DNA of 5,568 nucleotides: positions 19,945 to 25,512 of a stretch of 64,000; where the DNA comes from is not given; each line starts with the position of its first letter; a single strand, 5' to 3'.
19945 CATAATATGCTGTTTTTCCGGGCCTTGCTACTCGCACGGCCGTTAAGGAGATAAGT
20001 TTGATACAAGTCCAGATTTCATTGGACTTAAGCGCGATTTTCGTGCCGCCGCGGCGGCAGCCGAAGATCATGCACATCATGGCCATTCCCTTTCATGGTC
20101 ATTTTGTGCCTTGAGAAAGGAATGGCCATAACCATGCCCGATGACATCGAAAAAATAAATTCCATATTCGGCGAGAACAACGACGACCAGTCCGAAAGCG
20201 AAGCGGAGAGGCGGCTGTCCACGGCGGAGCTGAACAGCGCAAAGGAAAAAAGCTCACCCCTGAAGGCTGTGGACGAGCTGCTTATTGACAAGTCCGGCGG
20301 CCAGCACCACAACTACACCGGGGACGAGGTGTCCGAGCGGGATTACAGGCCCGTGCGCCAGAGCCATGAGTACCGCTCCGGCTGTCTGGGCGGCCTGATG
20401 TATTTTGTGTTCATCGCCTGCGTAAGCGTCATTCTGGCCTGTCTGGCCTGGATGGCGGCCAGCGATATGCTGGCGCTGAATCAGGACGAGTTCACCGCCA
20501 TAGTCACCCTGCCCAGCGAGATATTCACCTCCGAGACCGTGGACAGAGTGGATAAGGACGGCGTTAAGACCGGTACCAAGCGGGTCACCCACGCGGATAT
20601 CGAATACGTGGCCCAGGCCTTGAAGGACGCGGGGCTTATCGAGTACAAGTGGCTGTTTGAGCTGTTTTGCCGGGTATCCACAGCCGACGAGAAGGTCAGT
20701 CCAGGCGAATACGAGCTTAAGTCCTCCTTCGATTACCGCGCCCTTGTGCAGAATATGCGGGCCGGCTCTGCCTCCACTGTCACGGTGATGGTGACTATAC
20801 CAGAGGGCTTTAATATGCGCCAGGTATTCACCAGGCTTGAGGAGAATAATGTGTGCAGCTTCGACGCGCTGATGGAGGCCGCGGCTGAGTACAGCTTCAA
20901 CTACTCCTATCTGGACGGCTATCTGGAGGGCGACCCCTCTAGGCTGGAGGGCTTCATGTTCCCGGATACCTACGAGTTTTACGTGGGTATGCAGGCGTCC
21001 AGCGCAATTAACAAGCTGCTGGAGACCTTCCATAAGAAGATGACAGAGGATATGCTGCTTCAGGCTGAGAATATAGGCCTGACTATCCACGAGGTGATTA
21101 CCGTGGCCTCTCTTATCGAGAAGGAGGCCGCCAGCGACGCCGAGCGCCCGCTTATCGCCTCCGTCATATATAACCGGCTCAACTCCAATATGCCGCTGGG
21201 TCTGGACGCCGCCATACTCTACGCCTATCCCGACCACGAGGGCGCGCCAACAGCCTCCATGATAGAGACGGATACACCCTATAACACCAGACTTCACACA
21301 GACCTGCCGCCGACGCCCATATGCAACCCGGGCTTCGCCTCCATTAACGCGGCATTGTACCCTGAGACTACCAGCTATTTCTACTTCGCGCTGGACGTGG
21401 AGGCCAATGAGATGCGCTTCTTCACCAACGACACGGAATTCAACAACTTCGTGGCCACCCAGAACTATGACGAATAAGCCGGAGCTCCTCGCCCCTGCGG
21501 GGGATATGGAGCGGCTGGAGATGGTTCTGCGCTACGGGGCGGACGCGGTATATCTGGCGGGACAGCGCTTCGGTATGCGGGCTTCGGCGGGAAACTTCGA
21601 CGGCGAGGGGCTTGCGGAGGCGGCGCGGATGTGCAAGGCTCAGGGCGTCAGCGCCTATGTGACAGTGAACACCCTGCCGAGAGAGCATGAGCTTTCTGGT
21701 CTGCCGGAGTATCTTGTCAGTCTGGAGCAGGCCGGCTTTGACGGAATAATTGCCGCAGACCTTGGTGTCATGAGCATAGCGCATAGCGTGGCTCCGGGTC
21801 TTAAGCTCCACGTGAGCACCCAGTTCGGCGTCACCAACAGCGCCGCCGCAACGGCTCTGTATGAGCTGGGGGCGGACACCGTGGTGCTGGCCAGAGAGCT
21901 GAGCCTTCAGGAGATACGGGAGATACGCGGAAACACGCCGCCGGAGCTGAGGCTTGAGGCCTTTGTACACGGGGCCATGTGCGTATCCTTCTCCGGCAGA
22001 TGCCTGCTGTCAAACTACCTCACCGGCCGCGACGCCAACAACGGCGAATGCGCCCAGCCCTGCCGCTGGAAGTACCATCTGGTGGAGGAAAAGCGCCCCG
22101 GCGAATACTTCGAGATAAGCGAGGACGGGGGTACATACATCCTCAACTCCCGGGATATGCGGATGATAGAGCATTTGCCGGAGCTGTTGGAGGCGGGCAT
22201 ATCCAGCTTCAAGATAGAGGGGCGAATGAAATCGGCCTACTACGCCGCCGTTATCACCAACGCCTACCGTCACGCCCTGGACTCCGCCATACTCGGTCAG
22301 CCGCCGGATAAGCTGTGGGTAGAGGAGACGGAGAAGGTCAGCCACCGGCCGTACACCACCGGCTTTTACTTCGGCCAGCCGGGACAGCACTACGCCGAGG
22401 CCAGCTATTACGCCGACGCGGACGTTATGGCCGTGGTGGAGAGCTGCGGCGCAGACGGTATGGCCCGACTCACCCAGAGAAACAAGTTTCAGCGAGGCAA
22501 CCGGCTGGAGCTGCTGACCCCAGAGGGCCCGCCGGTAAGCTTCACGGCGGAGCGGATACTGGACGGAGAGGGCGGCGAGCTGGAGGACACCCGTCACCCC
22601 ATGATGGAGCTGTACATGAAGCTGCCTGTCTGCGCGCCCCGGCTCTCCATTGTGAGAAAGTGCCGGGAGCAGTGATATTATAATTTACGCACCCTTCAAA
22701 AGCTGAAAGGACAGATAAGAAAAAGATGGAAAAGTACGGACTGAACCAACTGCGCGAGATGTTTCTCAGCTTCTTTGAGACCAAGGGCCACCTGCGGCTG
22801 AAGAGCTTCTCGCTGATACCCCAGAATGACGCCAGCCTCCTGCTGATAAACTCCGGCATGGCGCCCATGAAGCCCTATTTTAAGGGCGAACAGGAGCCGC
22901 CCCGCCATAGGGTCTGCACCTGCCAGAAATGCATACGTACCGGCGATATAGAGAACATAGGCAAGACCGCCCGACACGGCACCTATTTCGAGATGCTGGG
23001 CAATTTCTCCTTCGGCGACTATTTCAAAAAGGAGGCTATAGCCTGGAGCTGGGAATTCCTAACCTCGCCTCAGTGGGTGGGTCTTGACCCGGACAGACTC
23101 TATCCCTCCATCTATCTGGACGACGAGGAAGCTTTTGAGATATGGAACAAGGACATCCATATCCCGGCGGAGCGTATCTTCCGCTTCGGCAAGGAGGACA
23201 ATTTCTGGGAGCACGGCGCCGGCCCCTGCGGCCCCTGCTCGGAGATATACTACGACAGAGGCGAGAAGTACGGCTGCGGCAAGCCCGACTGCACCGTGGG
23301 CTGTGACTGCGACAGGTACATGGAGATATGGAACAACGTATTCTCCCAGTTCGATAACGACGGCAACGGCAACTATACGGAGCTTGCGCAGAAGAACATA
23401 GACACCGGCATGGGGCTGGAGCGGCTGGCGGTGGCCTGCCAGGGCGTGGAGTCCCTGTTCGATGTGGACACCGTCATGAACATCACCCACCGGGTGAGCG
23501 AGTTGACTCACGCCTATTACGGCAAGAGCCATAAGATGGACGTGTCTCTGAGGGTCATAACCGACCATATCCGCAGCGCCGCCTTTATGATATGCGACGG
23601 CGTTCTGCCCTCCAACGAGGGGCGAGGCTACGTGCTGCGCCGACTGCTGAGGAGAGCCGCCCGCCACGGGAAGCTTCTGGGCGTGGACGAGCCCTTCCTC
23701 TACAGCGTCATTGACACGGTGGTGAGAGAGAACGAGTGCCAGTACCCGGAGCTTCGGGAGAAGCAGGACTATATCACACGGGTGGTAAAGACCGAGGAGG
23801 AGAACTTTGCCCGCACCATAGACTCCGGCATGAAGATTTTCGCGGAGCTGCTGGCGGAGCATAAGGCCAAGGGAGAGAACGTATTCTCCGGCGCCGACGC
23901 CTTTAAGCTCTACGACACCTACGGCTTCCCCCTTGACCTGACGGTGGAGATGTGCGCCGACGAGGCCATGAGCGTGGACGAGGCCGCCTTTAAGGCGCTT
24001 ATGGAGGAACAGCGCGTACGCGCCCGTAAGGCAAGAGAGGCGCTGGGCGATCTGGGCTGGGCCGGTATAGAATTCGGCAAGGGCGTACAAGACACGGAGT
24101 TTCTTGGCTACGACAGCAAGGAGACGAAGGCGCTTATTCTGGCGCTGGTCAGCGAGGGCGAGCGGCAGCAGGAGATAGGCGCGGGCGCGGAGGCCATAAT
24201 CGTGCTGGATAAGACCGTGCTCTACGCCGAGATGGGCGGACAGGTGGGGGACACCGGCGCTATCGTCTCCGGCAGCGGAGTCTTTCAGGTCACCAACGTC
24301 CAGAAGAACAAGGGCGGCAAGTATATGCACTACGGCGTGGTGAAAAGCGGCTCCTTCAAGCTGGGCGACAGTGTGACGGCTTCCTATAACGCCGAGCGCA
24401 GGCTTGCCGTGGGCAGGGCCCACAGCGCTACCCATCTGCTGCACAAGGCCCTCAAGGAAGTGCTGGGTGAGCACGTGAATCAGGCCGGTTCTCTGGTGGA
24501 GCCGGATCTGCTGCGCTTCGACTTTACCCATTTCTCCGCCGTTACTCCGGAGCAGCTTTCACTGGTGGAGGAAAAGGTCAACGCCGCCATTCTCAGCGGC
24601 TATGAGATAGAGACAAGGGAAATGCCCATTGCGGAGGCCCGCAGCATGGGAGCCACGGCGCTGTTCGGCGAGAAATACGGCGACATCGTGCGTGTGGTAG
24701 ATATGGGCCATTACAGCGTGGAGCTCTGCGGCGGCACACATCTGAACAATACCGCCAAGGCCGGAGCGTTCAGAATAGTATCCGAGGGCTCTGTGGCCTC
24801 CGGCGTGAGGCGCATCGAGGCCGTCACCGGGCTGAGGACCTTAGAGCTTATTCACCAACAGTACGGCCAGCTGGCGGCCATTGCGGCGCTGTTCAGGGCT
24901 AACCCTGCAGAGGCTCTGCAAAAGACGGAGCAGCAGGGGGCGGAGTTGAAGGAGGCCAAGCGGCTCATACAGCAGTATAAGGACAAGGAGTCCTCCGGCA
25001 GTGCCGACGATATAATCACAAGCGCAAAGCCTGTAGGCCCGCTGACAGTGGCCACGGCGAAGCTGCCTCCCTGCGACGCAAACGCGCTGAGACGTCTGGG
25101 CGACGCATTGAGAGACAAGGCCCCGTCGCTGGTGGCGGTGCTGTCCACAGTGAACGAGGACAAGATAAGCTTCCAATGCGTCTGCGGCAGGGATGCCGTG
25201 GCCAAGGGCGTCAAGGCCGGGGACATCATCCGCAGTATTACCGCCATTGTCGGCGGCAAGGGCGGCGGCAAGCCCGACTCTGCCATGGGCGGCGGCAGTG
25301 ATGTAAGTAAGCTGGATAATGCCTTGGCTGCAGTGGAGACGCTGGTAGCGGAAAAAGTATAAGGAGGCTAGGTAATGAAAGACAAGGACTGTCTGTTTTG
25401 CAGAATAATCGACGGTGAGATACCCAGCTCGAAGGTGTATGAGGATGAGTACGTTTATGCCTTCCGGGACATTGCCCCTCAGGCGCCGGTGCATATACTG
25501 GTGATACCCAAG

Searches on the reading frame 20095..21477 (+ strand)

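Call 40: search_protein_families(library=pfam, proteins=[window:20095-21477:+], max_evalue=0.00001)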
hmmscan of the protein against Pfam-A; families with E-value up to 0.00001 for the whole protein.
window:20095-21477:+ (460 aa): 1 family
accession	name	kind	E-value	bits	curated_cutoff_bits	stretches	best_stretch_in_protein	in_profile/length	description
PF02618.21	YceG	-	4.3e-76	256.4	32.4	1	167-453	7-273/275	YceG-like family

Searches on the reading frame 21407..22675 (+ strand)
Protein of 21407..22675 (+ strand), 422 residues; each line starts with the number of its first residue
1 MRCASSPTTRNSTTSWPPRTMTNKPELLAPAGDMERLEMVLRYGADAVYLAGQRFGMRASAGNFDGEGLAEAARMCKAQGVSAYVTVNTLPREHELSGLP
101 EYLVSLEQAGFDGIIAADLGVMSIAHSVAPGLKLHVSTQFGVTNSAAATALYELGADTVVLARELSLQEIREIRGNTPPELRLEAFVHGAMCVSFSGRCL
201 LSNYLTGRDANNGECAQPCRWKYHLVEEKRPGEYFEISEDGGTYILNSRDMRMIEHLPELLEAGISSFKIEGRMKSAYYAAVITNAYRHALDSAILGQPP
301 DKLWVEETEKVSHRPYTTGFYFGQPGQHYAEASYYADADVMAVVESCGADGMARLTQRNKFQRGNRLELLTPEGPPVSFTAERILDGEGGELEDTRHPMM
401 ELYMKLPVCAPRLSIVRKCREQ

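Call 40: search_protein_families(library=pfam, proteins=[window:21407-22675:+], max_evalue=0.00001)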
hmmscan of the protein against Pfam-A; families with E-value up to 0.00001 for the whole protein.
window:21407-22675:+ (422 aa): 2 families
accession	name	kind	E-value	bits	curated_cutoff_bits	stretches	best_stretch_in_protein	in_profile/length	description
PF01136.24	Peptidase_U32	-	4.1e-91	304.9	22.4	1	98-326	3-232/233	Peptidase family U32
PF16325.11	Peptidase_U32_C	-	4.2e-21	75.3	28.2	1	338-417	3-83/83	Peptidase family U32 C-terminal domain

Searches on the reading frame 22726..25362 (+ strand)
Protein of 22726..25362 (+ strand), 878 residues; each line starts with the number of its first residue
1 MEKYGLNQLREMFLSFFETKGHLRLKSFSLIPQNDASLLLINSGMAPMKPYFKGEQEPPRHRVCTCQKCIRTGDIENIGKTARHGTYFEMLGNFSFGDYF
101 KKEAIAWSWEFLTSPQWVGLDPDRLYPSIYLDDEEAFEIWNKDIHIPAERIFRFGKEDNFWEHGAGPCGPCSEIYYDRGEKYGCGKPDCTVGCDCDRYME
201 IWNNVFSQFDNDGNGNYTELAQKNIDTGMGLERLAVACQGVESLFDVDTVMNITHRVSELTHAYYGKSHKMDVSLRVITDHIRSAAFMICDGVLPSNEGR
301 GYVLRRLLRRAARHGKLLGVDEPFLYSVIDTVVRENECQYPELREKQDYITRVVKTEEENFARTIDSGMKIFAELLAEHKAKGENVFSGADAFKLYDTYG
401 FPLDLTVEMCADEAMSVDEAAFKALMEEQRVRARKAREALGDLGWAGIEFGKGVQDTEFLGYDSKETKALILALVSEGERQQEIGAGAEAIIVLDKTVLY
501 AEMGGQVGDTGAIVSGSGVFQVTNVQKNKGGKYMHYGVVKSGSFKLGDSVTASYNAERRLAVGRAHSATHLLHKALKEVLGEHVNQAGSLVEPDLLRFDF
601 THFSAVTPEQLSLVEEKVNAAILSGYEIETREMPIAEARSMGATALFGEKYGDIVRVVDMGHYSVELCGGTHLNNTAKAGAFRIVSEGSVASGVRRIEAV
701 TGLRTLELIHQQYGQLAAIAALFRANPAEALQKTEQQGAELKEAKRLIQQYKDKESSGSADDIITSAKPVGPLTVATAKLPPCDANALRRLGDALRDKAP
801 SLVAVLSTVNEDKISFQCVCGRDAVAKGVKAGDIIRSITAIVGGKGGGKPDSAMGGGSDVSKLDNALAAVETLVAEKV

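Call 40: search_protein_families(library=pfam, proteins=[window:22726-25362:+], max_evalue=0.00001)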
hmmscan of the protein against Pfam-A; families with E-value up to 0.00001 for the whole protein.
window:22726-25362:+ (878 aa): 3 families
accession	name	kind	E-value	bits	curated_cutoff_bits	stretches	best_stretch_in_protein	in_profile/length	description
PF01411.24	tRNA-synt_2c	-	3.8e-200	666.5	30.3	1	9-557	2-551/552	tRNA synthetases class II (A)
PF07973.19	tRNA_SAD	-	3.1e-16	59.5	24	1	655-698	1-44/44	Threonyl and Alanyl tRNA synthetase second additional domain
PF02272.25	DHHA1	-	9.7e-15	55.3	25.9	1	776-875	5-101/102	DHHA1 domain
